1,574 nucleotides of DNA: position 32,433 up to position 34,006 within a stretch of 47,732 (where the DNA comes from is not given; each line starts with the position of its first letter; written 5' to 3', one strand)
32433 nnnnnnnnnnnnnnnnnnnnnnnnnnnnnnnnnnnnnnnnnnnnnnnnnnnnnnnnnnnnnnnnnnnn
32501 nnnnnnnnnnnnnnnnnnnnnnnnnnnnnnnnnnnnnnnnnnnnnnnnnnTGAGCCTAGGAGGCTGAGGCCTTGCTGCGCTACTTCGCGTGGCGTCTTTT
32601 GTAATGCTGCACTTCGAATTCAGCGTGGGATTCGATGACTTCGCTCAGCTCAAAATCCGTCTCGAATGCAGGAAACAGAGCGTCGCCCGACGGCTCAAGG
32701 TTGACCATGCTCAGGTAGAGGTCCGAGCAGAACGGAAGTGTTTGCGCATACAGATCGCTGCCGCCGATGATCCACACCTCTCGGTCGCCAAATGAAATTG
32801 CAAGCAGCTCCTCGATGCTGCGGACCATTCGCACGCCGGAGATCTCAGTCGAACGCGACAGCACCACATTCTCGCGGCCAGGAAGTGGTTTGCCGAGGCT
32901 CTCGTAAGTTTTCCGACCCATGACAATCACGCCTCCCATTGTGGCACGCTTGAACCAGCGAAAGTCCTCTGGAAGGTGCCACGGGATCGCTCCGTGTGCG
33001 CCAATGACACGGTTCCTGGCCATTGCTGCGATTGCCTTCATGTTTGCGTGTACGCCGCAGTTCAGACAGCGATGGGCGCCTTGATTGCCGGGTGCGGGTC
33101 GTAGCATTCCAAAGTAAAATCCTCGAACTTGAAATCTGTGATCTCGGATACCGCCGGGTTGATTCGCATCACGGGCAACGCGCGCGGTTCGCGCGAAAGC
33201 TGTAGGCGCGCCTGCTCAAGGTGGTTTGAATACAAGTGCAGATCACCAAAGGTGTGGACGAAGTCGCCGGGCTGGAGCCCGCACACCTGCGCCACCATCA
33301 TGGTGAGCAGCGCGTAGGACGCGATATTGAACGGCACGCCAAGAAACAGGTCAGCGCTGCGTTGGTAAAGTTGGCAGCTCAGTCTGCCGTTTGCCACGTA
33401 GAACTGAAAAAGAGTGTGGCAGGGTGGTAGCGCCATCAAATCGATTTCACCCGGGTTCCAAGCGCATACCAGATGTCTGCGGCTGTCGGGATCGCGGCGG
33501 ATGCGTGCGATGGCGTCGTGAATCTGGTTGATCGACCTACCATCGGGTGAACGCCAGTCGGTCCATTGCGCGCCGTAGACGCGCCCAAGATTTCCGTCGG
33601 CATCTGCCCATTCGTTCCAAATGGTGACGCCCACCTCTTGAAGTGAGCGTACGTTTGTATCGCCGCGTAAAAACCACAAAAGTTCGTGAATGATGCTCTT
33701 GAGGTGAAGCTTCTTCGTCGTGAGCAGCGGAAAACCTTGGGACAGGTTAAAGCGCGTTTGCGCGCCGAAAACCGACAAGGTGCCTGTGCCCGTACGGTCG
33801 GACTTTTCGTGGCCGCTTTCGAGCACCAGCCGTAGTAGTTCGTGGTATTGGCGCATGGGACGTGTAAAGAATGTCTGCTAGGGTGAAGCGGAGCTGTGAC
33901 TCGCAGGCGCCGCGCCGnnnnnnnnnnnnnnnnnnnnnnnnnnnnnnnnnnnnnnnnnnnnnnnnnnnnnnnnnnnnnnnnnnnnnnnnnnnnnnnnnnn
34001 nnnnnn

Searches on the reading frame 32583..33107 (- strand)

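Call 9: search_protein_families(library=pfam, proteins=[window:32583-33107:-], max_evalue=0.001)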
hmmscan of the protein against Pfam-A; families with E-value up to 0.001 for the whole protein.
window:32583-33107:- (175 aa): 1 family
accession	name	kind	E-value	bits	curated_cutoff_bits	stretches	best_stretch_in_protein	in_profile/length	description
PF00186.24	DHFR_1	-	4.8e-48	163.3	25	1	23-162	2-144/159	Dihydrofolate reductase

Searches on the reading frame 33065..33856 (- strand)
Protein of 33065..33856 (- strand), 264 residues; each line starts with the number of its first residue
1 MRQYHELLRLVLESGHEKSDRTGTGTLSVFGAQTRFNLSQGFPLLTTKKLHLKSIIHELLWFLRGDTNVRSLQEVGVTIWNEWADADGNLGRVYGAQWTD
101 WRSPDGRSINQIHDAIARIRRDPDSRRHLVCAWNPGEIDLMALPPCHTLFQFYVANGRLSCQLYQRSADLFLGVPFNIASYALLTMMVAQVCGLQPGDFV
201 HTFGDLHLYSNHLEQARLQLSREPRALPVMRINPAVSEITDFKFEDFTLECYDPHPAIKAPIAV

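Call 8: search_protein_families(library=pfam, proteins=[window:33065-33856:-], max_evalue=0.001)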
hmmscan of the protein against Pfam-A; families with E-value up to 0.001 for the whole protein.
window:33065-33856:- (264 aa): 1 family
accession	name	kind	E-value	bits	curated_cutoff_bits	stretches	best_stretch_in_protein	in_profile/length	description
PF00303.24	Thymidylat_synt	-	7.3e-121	402.8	24.3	1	2-264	1-266/266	Thymidylate synthase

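Call 21: find_encoding_contigs(protein=window:33065-33856:-, flank=10000, max_places=6)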
Protein window:33065-33856:- (264 aa): 15 contigs read that carry it; 6 places shown.
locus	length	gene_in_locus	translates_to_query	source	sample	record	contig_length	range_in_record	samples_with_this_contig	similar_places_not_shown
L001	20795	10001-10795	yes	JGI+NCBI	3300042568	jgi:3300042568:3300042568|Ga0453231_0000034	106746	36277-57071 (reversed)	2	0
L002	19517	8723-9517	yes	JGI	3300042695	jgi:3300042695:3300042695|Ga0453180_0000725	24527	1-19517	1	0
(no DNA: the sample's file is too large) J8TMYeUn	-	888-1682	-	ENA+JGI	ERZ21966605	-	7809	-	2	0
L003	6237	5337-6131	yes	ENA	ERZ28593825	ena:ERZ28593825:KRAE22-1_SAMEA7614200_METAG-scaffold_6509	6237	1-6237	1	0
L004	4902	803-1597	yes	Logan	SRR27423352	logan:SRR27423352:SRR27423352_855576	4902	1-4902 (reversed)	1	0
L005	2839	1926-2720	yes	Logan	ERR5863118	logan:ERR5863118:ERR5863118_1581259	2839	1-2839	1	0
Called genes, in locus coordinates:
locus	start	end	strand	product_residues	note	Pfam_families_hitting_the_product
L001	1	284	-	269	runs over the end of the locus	PF27149:YdjY (weak)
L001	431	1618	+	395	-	PF13243:SQHop_cyclase_C (faint)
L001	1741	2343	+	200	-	PF01725:Ham1p_like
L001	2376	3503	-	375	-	PF22451:NirdL-like_HTH (faint), PF17805:AsnC_trans_reg2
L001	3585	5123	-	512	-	PF00587:tRNA-synt_2b, PF03129:HGTP_anticodon, PF09180:ProRS-C_1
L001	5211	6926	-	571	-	PF03460:NIR_SIR_ferr, PF01077:NIR_SIR, PF03460:NIR_SIR_ferr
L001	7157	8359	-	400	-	PF00109:ketoacyl-synt, PF02801:Ketoacyl-synt_C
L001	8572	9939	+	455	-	PF00919:UPF0004, PF04055:Radical_SAM, PF01938:TRAM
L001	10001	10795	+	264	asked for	PF00303:Thymidylat_synt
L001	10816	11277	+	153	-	PF00186:DHFR_1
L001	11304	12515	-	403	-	PF00817:IMS, PF11799:IMS_C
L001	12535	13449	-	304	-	PF06283:ThuA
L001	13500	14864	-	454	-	PF07394:DUF1501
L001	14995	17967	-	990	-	PF07635:PSCyt1, PF07583:PSCyt2, PF25275:Golvesin_C, PF07587:PSD1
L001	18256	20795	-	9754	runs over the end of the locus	-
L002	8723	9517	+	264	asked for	PF00303:Thymidylat_synt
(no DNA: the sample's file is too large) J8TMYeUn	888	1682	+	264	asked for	PF00303:Thymidylat_synt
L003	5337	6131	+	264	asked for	PF00303:Thymidylat_synt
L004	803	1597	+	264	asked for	PF00303:Thymidylat_synt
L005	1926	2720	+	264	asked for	PF00303:Thymidylat_synt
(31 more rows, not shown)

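Call 77: list_cluster_members(proteins=[window:33065-33856:-, window:38734-40269:+, window:31342-32550:+, window:30408-31319:+, window:42247-43431:-])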
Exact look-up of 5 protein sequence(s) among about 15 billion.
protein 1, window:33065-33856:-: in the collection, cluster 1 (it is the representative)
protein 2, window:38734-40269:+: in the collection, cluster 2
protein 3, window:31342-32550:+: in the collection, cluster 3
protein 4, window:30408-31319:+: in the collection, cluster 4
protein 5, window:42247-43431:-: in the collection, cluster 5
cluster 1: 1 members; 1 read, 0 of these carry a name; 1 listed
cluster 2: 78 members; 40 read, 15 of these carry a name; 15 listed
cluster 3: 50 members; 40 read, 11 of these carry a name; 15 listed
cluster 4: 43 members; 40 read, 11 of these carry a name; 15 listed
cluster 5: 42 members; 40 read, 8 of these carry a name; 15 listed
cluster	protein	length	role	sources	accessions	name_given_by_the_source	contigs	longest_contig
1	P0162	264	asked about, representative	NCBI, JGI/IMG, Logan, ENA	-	-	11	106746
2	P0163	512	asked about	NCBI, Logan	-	-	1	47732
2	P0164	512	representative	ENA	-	-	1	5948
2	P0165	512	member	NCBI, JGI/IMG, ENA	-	prolyl-tRNA synthetase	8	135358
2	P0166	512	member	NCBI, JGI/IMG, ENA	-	prolyl-tRNA synthetase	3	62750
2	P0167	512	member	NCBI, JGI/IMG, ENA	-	prolyl-tRNA synthetase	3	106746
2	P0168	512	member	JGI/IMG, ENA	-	prolyl-tRNA synthetase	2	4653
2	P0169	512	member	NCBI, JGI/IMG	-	prolyl-tRNA synthetase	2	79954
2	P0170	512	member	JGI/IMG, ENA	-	prolyl-tRNA synthetase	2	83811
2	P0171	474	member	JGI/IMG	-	prolyl-tRNA synthetase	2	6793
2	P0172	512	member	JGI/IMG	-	prolyl-tRNA synthetase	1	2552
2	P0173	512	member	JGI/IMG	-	prolyl-tRNA synthetase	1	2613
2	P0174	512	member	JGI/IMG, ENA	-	prolyl-tRNA synthetase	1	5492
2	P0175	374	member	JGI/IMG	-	prolyl-tRNA synthetase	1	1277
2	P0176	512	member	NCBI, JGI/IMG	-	prolyl-tRNA synthetase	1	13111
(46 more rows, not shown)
